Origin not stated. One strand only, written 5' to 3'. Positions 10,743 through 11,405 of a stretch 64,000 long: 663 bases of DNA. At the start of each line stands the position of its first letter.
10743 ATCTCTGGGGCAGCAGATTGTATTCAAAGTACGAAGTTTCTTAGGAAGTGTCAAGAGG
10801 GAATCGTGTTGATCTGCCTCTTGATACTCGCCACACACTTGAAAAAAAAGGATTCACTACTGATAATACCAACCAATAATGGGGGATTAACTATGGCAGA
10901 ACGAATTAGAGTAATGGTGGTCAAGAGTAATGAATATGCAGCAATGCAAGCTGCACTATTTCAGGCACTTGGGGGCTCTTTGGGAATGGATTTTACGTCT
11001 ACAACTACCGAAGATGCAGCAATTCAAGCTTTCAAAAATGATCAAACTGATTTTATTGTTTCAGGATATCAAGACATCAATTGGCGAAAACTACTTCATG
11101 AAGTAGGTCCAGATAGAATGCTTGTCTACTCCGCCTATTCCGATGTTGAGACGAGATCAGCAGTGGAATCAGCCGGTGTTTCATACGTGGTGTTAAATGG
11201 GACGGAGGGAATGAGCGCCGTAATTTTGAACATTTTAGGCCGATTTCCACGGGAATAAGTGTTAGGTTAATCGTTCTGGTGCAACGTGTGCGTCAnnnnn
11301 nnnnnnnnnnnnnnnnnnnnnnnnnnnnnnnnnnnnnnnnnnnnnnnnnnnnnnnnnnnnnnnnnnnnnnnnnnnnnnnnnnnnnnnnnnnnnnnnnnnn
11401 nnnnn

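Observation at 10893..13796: Three paralogous stand-alone aspartate-less receiver (pseudo-REC) proteins flanking a detox-like operon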

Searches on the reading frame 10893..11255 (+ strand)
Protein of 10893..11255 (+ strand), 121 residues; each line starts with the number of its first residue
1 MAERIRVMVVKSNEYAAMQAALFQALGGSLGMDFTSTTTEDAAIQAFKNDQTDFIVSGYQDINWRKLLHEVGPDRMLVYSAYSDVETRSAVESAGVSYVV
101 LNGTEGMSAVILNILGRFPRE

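Call 4: search_protein_families(library=pfam, proteins=[window:10893-11255:+], max_evalue=10)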
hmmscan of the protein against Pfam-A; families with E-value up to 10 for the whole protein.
window:10893-11255:+ (121 aa): 1 family
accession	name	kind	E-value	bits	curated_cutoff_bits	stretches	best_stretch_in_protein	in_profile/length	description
PF12974.12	Phosphonate-bd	-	0.037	13.8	27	1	12-57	9-56/242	ABC transporter, phosphonate, periplasmic substrate-binding protein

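Call 5: search_protein_families(library=ncbifam, proteins=[window:10893-11255:+], max_evalue=10)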
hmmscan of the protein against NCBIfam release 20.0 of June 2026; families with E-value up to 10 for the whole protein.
window:10893-11255:+ (121 aa): 0 families

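Call 9: find_homologous_proteins(query=A1, max_evalue=0.001)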
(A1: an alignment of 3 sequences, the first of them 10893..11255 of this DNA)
Query A1 (3 sequences) (121 aa, profile of the alignment): 5 proteins with E <= 0.001 among 364 candidates.
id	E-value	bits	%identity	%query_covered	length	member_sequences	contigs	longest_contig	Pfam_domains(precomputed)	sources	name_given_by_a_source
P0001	1.7e-51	191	100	100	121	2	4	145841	-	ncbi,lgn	-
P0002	5.2e-51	189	29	100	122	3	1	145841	-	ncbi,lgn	-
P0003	4.7e-50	186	28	99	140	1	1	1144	-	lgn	-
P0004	1.1e-47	179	29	100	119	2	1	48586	-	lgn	-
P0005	4.5e-43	164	30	74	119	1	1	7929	-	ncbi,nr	ncbi:hypothetical protein KBD71_04465 [Candidatus Woesebacteria bacterium]|nr:hypothetical protein [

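Call 13: search_solved_structures(query=A1, max_evalue=10, show_alignments=2)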
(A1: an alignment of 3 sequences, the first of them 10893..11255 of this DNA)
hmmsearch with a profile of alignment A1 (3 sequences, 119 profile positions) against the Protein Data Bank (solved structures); distinct sequences matched with E-value up to 10: 2.
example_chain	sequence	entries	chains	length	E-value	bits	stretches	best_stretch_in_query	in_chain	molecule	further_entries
2cz2_A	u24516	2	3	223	0.36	14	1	47-87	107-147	Maleylacetoacetate isomerase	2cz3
8fqc_U1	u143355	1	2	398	1.5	12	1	76-106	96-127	Baseplate Centerpiece, gp25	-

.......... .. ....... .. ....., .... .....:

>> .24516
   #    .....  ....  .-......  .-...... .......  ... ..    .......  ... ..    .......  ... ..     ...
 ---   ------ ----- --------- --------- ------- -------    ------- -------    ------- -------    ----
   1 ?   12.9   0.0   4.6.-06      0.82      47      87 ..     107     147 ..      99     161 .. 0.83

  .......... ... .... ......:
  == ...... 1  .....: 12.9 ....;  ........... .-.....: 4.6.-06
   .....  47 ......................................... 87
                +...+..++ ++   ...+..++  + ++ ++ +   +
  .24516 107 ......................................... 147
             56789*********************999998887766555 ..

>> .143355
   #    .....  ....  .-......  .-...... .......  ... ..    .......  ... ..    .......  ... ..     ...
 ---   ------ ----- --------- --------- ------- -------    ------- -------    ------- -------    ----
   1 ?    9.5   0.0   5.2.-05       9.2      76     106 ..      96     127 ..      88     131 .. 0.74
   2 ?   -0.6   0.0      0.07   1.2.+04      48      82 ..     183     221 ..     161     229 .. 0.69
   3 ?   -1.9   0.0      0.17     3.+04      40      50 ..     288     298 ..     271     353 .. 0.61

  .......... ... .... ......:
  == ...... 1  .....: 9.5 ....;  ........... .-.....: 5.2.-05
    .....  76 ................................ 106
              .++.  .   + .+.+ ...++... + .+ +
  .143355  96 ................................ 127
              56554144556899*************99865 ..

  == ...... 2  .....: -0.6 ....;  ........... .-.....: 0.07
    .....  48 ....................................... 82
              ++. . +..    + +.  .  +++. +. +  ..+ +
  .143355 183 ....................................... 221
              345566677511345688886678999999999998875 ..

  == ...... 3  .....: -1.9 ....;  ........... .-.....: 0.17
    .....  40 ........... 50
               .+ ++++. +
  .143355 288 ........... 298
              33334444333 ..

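Call 17: predict_structure(alignment_id=A2)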
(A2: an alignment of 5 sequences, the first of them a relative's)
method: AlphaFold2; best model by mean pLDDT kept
length: 122 residues; sequences in the alignment: 5
mean_pLDDT: 88.7   pTM: 0.84
mean pLDDT of the five models: 88.7, 88.2, 87.1, 86.7, 84.4
residues with pLDDT >= 90: 73; 70-90: 39; 50-70: 10; < 50: 0
segments of 3 or more residues with pLDDT < 50: none
pLDDT, mean of each block of 10 residues (from residue 1): 87 90 90 96 97 92 95 90 73 91 80 89 64
secondary structure, 60 per line:
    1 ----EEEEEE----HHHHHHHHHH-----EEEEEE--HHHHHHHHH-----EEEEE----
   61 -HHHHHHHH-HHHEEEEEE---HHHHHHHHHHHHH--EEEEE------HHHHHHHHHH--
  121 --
elements in order: E5-10 H15-24 E30-35 H38-46 E52-56 H62-69 E74-79 H83-95 E98-102 H109-118

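Call 19: fold_search(model_id=the predicted structure, library=pdb)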
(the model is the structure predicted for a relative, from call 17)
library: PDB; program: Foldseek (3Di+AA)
matches with E <= 10: 1636; with E <= 0.001: 3
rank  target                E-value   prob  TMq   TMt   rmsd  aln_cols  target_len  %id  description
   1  3bre_B                9.1e-05  1.00  0.69  0.29   3.2       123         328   18  Crystal Structure of P.aeruginosa PA3702 (released 2008-04-01)
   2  3bre_A                2.4e-04  1.00  0.70  0.30   3.0       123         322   18  Crystal Structure of P.aeruginosa PA3702 (released 2008-04-01)
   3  7m0s_A                8.4e-04  1.00  0.70  0.68   3.3       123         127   15  N-terminal domain of PmrA from Acinetobacter baumannii (released 2021-11-03)
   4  9of3_D                1.2e-03  1.00  0.64  0.68   3.3       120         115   14  Structure of the Acinetobacter baumannii Response Regulator PmrA Receiver Domain D10N mutation (released 2025-11-26)
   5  1m2e                  1.2e-03  1.00  0.62  0.57   4.0       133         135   14  Solution structure of the N-terminal domain of Synechococcus elongatus KaiA (KaiA135N); Average minimized structure. (released 2002-11-13)
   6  9dvt_S                1.3e-03  1.00  0.63  0.37   3.5       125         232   14  Cryo-EM structure of RpaA bound to PkaiBC DNA and the CTD of the alpha subunit of RNAP from the cyanobacterium Synecho (released 2025-10-15)
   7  4l85_A                1.4e-03  1.00  0.67  0.70   3.5       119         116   18  Crystal structure of receiver domain of KdpE D52A mutant from E. coli (released 2014-02-19)
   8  3q9s                  1.4e-03  1.00  0.66  0.42   3.5       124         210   13  Crystal structure of rra(1-215) from Deinococcus Radiodurans (released 2012-01-11)
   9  3hdv_B                1.4e-03  1.00  0.67  0.65   3.8       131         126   15  Crystal structure of response regulator receiver protein from Pseudomonas putida (released 2009-05-26)
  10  9lbr_MODEL_1_A        1.6e-03  1.00  0.69  0.69   3.5       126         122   17  Response regulator RR468 mutant M56A (released 2026-01-14)
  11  5kbx_B                1.6e-03  1.00  0.62  0.54   4.3       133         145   15  Co-crystal structure of the Saccharomyces cerevisiae histidine phosphotransfer signaling protein Ypd1 and the receiver (released 2017-06-07)
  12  1mb3                  1.7e-03  1.00  0.66  0.68   3.3       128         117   10  CRYSTAL STRUCTURE OF THE RESPONSE REGULATOR DIVK AT PH 8.5 IN COMPLEX WITH MG2+ (released 2002-12-04)
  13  6rh8_C                2.0e-03  1.00  0.67  0.67   3.5       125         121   14  Revisiting pH-gated conformational switch. Complex HK853 mutant H260A -RR468 mutant D53A pH 5.3 (released 2020-02-19)
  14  4kfc_B                2.1e-03  1.00  0.69  0.41   3.1       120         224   14  Crystal structure of a hyperactive mutant of response regulator KdpE complexed to its promoter DNA (released 2014-02-19)
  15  4l85_C                2.1e-03  1.00  0.67  0.68   3.5       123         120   17  Crystal structure of receiver domain of KdpE D52A mutant from E. coli (released 2014-02-19)
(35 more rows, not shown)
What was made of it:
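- Closest known: Flavodoxin and B12-binding flavodoxin-like domains. Same: A few appear low in the Foldseek list (call 19).
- The Foldseek top hits are REC domains, including the KaiA pseudo-receiver (call 19). Non-REC flavodoxin-like folds do appear lower in the Foldseek list, including the B12-binding domain of MMUT and a flavodiiron flavodoxin-like domain (call 19).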

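Call 23: find_encoding_contigs(protein=P0005, flank=8000)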
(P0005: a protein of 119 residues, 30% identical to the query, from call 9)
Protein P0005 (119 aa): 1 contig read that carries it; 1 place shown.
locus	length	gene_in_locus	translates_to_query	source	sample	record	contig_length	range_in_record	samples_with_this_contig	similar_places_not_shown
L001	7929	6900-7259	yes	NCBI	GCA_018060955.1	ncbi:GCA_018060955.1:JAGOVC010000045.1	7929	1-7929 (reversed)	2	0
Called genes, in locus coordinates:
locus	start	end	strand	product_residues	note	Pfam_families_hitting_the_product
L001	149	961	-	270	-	PF01476:LysM, PF23457:LysM2_NFP (faint), PF01476:LysM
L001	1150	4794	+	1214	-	-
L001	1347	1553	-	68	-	-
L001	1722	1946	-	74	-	-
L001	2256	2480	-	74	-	-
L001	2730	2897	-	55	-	-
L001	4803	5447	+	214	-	-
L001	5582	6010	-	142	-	PF13302:Acetyltransf_3 (faint), PF13527:Acetyltransf_9 (weak), PF13673:Acetyltransf_10, PF00583:Acetyltransf_1, PF13508:Acetyltransf_7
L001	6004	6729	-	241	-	PF02585:PIG-L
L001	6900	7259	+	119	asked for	-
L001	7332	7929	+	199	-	?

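Call 24: find_encoding_contigs(protein=P0004, flank=8000)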
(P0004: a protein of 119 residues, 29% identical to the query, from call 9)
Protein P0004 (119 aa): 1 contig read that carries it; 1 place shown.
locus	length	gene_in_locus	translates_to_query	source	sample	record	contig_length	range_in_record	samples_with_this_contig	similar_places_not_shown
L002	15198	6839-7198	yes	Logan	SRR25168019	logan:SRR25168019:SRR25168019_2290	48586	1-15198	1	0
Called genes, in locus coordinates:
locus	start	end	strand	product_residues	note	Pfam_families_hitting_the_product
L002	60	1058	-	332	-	PF02779:Transket_pyr, PF02780:Transketolase_C, PF22613:Transketolase_C_1 (weak)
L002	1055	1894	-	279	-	PF13292:DXP_synthase_N, PF00456:Transketolase_N, PF00676:E1_dh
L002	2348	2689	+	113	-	-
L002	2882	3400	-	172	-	-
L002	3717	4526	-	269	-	PF01476:LysM, PF23457:LysM2_NFP (faint), PF01476:LysM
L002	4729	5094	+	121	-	-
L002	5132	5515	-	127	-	PF00903:Glyoxalase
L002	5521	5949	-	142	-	PF00583:Acetyltransf_1, PF13673:Acetyltransf_10, PF13508:Acetyltransf_7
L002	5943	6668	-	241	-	PF02585:PIG-L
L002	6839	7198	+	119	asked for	-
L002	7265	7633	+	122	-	-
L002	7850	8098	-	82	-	-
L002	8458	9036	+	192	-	PF04011:LemA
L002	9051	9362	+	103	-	-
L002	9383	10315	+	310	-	PF01435:Peptidase_M48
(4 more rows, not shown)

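Call 29: search_protein_representatives(alignment_id=A1)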
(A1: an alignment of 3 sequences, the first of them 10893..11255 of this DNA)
Query: 3 sequences, 119 profile positions. Proteins with E-value up to 0.001 (for the whole library): 11; up to 1e-10: 9; up to 1e-30: 4. The best 11 are listed.
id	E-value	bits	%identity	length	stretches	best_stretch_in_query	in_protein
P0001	5.3e-52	191.0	-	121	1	1-119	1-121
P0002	1.6e-51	189.4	-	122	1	1-119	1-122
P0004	3.5e-48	178.7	-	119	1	1-119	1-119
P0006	8.5e-36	138.7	-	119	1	1-119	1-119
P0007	1.0e-23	99.7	-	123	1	3-116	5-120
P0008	6.9e-22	93.8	-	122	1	3-118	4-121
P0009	3.9e-19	84.9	-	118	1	3-117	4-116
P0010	4.2e-17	78.4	-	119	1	1-119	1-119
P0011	2.1e-11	60.0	-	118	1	7-116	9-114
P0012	4.3e-10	55.8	-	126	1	4-116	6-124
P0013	2.6e-04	37.1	-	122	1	1-118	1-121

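Call 32: find_homologous_proteins(query=A3, max_evalue=0.01)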
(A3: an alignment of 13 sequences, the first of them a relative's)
Query A3 (13 sequences) (122 aa, profile of the alignment): 5 proteins with E <= 0.01 among 1105 candidates.
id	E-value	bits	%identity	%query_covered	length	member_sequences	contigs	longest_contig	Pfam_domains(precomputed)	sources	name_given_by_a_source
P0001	6.2e-35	138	29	100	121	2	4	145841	-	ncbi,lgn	-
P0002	8.3e-35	137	100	100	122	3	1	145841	-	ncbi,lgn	-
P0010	2.0e-34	136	29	100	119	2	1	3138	-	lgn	-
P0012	6.8e-32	128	26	94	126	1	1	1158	-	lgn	-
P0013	2.8e-28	116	23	58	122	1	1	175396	-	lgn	-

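Call 33: find_encoding_contigs(protein=P0013, flank=8000)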
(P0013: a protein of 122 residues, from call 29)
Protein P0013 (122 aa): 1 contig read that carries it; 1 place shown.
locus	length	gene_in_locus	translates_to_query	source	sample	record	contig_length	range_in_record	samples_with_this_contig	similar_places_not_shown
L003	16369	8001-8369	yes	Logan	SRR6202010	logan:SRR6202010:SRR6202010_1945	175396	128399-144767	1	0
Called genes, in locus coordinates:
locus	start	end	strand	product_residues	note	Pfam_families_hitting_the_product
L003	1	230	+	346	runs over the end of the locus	PF01212:Beta_elim_lyase, PF00266:Aminotran_5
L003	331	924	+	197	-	PF23023:Anti-Pycsar_Apyc1 (weak), PF00753:Lactamase_B, PF13483:Lactamase_B_3 (weak)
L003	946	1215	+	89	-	-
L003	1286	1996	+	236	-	PF03734:YkuD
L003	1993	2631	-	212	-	-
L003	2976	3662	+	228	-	PF00351:Biopterin_H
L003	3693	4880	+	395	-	PF00579:tRNA-synt_1b, PF22421:SYY_C-terminal, PF01479:S4 (faint)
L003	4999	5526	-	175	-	-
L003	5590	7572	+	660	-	PF17191:RecG_wedge, PF01336:tRNA_anti-codon, PF22590:Cas3-like_C_2 (faint), PF00270:DEAD, PF04851:ResIII, PF00271:Helicase_C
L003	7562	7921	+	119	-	-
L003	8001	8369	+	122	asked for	-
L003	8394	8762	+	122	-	-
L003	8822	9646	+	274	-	-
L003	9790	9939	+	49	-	-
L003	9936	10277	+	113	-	PF01029:NusB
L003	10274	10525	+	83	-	PF00550:PP-binding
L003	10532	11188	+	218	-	PF14622:Ribonucleas_3_3, PF22935:RM44_endonuclase, PF00636:Ribonuclease_3, PF00035:dsrm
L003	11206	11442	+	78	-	PF00886:Ribosomal_S16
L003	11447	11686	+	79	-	PF13083:KH_KhpA-B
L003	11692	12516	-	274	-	-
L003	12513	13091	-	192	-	-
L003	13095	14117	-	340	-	PF11104:PilM_2, PF14450:FtsA (weak)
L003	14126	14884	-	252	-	-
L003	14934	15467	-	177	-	-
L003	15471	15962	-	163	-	-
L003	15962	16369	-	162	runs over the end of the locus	PF07963:N_methyl (weak)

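Call 34: find_encoding_contigs(protein=P0010, flank=8000)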
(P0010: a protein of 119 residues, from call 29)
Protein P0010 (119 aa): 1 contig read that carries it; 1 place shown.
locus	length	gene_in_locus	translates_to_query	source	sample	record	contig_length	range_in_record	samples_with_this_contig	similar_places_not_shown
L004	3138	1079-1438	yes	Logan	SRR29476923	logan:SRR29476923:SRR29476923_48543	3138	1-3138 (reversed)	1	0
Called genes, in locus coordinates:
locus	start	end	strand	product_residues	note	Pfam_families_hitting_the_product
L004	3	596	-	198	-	?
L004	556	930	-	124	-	-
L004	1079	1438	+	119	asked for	-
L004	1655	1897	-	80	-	-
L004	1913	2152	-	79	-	-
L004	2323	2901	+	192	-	PF04011:LemA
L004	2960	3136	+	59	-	?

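Call 35: find_encoding_contigs(protein=P0001, flank=3000, max_places=6)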
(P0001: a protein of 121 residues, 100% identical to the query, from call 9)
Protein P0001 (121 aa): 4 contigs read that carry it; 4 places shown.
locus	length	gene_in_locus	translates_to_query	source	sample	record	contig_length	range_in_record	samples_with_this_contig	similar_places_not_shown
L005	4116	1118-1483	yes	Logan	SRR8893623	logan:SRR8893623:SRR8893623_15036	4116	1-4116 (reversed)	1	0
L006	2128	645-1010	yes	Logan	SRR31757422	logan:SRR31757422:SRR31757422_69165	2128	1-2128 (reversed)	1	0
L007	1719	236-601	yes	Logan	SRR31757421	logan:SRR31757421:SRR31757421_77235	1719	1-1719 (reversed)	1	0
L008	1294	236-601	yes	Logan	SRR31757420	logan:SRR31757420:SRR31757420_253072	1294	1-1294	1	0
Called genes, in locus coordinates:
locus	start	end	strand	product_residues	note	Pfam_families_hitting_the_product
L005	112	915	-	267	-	PF23457:LysM2_NFP (faint), PF01476:LysM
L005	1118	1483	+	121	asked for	-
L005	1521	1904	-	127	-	PF00903:Glyoxalase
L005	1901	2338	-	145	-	PF13527:Acetyltransf_9 (faint), PF00583:Acetyltransf_1, PF13673:Acetyltransf_10, PF13508:Acetyltransf_7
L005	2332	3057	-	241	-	PF02585:PIG-L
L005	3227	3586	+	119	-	-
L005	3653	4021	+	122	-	-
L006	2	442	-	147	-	?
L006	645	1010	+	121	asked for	-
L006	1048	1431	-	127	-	PF00903:Glyoxalase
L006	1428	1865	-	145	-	PF13527:Acetyltransf_9 (faint), PF00583:Acetyltransf_1, PF13673:Acetyltransf_10, PF13508:Acetyltransf_7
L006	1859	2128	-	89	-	?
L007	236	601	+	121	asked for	-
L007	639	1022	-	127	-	PF00903:Glyoxalase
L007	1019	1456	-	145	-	PF13527:Acetyltransf_9 (faint), PF00583:Acetyltransf_1, PF13673:Acetyltransf_10, PF13508:Acetyltransf_7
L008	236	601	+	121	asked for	-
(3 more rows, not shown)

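Call 38: find_encoding_contigs(protein=P0002, flank=1000, max_places=3)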
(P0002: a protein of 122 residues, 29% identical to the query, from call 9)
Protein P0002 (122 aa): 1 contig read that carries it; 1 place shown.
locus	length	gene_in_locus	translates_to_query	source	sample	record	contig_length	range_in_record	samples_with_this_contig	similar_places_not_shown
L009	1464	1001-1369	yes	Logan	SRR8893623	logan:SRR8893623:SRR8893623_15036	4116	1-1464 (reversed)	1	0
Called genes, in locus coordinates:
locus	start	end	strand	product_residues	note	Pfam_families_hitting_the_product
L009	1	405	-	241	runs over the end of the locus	PF02585:PIG-L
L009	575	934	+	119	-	-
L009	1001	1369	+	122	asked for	-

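Call 39: list_cluster_members(proteins=[P0001, P0002, P0005, P0006, P0007, P0008, P0009, P0011, P0012, P0013])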
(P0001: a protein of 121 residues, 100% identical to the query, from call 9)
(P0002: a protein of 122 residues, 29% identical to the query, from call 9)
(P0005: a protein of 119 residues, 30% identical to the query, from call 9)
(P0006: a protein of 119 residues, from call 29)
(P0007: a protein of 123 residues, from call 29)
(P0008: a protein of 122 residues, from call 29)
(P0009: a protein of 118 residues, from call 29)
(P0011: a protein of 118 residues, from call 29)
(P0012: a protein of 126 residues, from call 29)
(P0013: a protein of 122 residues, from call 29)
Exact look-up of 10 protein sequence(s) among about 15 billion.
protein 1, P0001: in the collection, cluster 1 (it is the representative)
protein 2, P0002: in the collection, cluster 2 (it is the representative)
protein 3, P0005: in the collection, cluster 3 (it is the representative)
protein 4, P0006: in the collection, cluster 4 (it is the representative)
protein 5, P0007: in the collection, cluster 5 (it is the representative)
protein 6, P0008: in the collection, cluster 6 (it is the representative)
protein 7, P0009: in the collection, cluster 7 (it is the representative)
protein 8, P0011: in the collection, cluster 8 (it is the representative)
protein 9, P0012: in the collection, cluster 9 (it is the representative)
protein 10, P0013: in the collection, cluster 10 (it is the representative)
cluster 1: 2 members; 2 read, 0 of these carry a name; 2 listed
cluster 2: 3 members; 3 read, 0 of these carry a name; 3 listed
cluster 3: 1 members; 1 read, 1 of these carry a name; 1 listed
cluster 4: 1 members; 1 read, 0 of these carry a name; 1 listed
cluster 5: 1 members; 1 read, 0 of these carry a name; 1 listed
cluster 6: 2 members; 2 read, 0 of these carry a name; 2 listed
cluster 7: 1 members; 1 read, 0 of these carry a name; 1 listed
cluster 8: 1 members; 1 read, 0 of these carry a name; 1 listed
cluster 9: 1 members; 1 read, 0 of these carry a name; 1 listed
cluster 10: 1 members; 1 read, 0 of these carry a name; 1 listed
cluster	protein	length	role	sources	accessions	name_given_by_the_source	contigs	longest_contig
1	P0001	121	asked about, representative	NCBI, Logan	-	-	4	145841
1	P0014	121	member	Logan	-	-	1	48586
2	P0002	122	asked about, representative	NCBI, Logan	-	-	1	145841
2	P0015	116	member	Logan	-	-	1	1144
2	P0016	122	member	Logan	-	-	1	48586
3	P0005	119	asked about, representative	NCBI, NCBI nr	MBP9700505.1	hypothetical protein KBD71_04465 [Candidatus Woesebacteria bacterium] | hypothetical protein [Candidatus Woesebacteria bacterium]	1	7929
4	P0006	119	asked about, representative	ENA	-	-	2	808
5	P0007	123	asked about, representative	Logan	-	-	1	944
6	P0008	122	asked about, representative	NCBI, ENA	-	-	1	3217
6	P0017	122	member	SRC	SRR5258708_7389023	-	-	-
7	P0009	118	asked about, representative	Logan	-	-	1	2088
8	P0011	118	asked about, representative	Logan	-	-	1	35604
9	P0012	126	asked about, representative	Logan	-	-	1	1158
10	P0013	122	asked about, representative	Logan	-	-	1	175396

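Call 45: find_homologous_proteins(query=A5, max_evalue=0.01)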
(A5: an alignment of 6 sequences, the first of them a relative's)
Query A5 (6 sequences) (118 aa, profile of the alignment): 7 proteins with E <= 0.01 among 781 candidates.
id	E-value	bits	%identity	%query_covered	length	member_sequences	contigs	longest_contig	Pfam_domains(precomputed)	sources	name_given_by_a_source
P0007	2.0e-45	171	32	89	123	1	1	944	-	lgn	-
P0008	1.4e-43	165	37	69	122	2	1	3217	-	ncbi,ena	-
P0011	3.8e-41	158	100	100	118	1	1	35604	-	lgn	-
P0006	2.4e-38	148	28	90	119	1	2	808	-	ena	-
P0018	2.8e-35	139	34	40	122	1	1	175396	-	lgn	-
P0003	1.6e-22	97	27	90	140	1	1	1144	-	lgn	-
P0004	6.0e-22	96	27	90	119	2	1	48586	-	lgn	-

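Call 46: find_encoding_contigs(protein=P0011, flank=8000)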
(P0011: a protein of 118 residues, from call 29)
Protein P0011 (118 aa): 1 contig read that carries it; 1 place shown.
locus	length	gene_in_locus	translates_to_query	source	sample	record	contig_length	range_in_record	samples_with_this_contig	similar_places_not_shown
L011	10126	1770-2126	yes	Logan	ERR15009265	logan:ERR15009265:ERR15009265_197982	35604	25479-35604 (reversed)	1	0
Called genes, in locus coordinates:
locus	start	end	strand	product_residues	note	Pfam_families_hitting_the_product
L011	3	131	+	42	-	?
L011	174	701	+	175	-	PF02245:Pur_DNA_glyco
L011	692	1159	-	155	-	-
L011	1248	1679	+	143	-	PF00293:NUDIX, PF14815:NUDIX_4 (weak)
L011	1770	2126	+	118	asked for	-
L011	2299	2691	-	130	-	-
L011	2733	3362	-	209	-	-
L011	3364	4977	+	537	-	PF10131:PTPS_related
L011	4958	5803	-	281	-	-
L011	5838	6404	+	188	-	PF13302:Acetyltransf_3, PF00583:Acetyltransf_1, PF13673:Acetyltransf_10, PF13508:Acetyltransf_7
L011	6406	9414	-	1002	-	PF00580:UvrD-helicase, PF13245:AAA_19, PF13361:UvrD_C, PF13538:UvrD_C_2 (faint), PF12705:PDDEXK_1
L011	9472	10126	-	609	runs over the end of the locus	PF00009:GTP_EFTU, PF01926:MMR_HSR1 (weak), PF22042:EF-G_D2, PF03144:GTP_EFTU_D2, PF00679:EFG_C, PF21018:BipA_C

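Call 47: find_encoding_contigs(protein=P0008, flank=4000)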
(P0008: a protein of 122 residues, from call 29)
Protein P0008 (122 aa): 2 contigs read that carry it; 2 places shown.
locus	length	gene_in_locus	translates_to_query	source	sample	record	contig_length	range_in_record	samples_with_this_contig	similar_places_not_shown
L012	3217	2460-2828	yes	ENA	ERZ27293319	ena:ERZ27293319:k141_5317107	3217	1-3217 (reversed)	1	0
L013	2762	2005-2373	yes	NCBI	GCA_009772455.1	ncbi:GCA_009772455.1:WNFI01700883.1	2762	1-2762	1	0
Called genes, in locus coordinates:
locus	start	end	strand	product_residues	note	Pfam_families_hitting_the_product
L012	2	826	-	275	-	?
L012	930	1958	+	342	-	-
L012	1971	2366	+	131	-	-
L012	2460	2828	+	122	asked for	-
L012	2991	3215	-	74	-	?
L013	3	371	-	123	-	?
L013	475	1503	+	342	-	-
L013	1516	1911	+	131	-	-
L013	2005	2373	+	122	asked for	-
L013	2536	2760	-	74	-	?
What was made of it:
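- No kinase lies near the other family members (calls 33, 34, 46, 47).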

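Call 60: search_protein_families(library=phrogs, alignment_id=A3, max_evalue=0.1)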
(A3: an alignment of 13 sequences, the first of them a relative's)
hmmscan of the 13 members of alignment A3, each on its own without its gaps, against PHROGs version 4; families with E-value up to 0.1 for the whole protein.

A. member 1, P0002 (122 aa): 0 families

B. families by the number of members that match (of 13 scanned): 4 families
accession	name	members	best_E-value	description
phrog_731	-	1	0.013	-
phrog_32550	-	1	0.041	-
phrog_27552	-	1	0.044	-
phrog_2191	-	1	0.05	-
